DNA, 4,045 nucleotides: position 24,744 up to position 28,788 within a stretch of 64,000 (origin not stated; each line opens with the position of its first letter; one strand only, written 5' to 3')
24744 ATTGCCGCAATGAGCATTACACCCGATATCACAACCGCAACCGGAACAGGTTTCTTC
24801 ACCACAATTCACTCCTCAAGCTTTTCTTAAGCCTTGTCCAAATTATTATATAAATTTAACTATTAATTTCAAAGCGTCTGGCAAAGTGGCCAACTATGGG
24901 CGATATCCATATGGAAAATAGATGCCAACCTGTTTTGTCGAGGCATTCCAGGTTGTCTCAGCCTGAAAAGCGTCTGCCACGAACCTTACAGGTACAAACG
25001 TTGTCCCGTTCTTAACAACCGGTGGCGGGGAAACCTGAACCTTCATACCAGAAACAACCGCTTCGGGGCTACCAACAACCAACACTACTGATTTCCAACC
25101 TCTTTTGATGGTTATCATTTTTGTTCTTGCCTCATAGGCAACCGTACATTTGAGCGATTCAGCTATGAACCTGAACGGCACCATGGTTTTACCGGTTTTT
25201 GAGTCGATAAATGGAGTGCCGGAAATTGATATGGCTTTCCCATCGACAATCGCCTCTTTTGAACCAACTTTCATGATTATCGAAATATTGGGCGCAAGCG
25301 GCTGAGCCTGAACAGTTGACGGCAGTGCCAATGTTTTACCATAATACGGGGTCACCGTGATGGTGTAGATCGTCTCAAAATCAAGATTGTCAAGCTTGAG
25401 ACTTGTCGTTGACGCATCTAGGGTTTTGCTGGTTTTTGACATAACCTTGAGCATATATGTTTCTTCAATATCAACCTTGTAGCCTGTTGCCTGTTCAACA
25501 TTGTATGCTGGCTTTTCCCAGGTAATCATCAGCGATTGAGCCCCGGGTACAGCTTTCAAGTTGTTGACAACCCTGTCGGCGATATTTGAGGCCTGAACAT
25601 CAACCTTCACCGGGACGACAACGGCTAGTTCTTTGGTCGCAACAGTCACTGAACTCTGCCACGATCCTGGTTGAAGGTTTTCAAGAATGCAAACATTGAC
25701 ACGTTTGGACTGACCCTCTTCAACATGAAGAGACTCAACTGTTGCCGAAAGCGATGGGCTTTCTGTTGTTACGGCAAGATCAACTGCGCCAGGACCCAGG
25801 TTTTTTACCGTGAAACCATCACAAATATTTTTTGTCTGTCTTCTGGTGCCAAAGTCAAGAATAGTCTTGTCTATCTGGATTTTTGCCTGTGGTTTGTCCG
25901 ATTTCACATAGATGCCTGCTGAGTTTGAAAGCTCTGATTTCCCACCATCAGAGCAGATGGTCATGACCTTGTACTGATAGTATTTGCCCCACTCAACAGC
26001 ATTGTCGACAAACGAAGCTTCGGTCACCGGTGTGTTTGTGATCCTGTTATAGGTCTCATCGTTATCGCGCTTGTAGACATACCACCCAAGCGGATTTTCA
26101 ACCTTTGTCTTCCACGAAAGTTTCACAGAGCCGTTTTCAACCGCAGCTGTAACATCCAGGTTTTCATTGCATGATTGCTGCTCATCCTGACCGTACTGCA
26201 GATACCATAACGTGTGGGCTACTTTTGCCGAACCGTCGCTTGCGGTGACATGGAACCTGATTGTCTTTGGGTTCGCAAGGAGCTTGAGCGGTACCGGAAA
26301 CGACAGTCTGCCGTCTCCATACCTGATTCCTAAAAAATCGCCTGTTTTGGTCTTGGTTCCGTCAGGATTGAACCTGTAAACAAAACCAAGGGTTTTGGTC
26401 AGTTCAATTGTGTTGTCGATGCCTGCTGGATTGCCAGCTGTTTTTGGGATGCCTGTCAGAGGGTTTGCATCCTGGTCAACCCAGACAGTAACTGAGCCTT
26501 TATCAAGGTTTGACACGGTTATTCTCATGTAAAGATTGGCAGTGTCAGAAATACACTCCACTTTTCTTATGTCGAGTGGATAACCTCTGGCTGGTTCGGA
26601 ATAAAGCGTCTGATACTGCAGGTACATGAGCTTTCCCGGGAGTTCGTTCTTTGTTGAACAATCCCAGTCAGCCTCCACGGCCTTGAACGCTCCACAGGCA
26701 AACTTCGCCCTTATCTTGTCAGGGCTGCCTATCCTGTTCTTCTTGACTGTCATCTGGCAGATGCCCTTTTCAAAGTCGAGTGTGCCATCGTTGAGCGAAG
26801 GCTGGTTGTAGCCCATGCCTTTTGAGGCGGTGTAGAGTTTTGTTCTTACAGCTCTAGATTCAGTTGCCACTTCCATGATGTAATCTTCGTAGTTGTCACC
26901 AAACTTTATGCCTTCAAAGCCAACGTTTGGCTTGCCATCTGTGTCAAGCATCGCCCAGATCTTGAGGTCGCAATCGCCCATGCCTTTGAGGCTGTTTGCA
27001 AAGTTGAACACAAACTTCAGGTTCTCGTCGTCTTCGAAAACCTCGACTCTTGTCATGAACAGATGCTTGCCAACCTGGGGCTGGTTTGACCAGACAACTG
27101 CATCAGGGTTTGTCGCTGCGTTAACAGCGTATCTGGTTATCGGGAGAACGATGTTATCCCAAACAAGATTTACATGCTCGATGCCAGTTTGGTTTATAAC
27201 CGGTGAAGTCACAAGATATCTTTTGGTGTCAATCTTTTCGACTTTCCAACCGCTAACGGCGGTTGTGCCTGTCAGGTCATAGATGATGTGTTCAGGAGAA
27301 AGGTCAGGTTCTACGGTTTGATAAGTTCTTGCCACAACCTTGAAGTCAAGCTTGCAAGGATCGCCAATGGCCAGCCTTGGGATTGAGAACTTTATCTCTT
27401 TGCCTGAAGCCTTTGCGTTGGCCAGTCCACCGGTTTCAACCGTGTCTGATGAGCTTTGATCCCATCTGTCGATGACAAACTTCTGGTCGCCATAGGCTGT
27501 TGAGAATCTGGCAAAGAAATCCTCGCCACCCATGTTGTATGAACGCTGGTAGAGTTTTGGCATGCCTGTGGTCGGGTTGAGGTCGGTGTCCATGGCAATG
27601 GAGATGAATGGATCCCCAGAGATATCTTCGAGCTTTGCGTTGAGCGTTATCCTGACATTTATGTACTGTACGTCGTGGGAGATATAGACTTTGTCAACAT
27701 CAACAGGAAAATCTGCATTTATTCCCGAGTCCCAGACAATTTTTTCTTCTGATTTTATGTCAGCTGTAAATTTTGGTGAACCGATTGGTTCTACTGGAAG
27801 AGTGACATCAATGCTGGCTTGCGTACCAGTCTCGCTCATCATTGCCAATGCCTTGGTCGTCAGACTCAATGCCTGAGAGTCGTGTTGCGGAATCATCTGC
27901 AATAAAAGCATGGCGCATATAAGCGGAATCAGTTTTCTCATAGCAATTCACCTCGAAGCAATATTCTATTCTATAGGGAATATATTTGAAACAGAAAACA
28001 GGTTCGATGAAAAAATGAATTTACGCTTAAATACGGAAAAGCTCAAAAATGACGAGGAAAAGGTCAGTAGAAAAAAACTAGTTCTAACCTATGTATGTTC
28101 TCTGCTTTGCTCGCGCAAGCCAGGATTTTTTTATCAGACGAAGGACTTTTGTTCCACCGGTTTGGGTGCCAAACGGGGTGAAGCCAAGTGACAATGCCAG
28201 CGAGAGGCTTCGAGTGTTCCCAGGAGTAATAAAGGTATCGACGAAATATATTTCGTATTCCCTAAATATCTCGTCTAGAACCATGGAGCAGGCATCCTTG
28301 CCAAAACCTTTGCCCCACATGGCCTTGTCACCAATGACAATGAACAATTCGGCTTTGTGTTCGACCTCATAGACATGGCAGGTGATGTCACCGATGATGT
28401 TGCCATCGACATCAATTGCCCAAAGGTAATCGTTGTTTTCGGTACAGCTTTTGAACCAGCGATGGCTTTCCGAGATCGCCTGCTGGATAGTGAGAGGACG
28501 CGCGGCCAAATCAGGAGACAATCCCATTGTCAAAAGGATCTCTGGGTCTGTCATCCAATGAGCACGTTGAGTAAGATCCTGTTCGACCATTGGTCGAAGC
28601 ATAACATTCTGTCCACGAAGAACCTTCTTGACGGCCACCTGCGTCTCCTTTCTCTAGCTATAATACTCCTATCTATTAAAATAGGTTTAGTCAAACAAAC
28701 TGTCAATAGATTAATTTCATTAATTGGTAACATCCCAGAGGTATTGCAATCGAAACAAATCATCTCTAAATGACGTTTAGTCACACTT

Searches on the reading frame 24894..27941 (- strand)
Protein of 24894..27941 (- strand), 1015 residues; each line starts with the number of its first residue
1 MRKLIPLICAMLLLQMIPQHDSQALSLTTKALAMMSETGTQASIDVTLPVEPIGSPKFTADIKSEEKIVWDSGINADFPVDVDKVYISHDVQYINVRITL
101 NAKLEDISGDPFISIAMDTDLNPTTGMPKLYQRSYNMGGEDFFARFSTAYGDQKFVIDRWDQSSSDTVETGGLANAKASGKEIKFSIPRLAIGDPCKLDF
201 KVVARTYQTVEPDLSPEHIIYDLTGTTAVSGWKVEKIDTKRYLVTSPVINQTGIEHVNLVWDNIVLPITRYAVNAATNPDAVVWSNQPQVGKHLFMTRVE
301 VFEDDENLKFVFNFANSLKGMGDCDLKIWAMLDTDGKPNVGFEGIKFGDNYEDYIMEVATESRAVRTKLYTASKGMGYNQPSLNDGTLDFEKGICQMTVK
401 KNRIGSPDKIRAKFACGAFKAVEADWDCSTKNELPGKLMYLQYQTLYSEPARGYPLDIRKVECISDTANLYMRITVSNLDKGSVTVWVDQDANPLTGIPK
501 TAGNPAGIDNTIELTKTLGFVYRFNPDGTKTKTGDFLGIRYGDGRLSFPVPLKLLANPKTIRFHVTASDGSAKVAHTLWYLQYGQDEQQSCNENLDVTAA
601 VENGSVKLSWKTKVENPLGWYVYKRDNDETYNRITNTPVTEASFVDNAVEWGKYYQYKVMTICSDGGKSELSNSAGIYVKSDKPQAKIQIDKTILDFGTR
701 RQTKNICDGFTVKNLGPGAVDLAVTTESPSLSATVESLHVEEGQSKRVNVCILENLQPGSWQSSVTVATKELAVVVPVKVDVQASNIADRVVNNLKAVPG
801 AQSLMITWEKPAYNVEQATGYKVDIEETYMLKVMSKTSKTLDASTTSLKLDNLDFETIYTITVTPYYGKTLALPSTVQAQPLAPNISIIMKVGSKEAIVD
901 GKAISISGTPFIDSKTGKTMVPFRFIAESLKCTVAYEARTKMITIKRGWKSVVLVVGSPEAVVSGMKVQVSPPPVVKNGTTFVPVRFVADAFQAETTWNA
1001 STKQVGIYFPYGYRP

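Call 27: search_protein_families(library=pfam, proteins=[window:24894-27941:-], max_evalue=0.001)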
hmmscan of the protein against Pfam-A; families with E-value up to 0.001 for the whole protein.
window:24894-27941:- (1015 aa): 2 families
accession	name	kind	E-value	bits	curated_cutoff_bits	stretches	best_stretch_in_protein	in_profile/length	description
PF07833.16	Cu_amine_oxidN1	-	1.9e-36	124.7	24.2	2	899-1006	2-107/108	Copper amine oxidase N-terminal domain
PF00041.27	fn3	-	4.9e-09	36.7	25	1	795-870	6-73/84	Fibronectin type III domain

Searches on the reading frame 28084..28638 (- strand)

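Call 27: search_protein_families(library=pfam, proteins=[window:28084-28638:-], max_evalue=0.001)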
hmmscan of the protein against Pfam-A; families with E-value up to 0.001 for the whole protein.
window:28084-28638:- (184 aa): 3 families
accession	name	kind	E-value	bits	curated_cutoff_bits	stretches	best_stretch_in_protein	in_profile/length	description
PF13302.13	Acetyltransf_3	-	1.8e-19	71.3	25.4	1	12-154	2-138/138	Acetyltransferase (GNAT) domain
PF00583.31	Acetyltransf_1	-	2.4e-08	34.7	20.7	1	55-153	18-116/116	Acetyltransferase (GNAT) family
PF13420.13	Acetyltransf_4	-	9.5e-07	29.4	24.3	1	17-159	4-140/155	Acetyltransferase (GNAT) domain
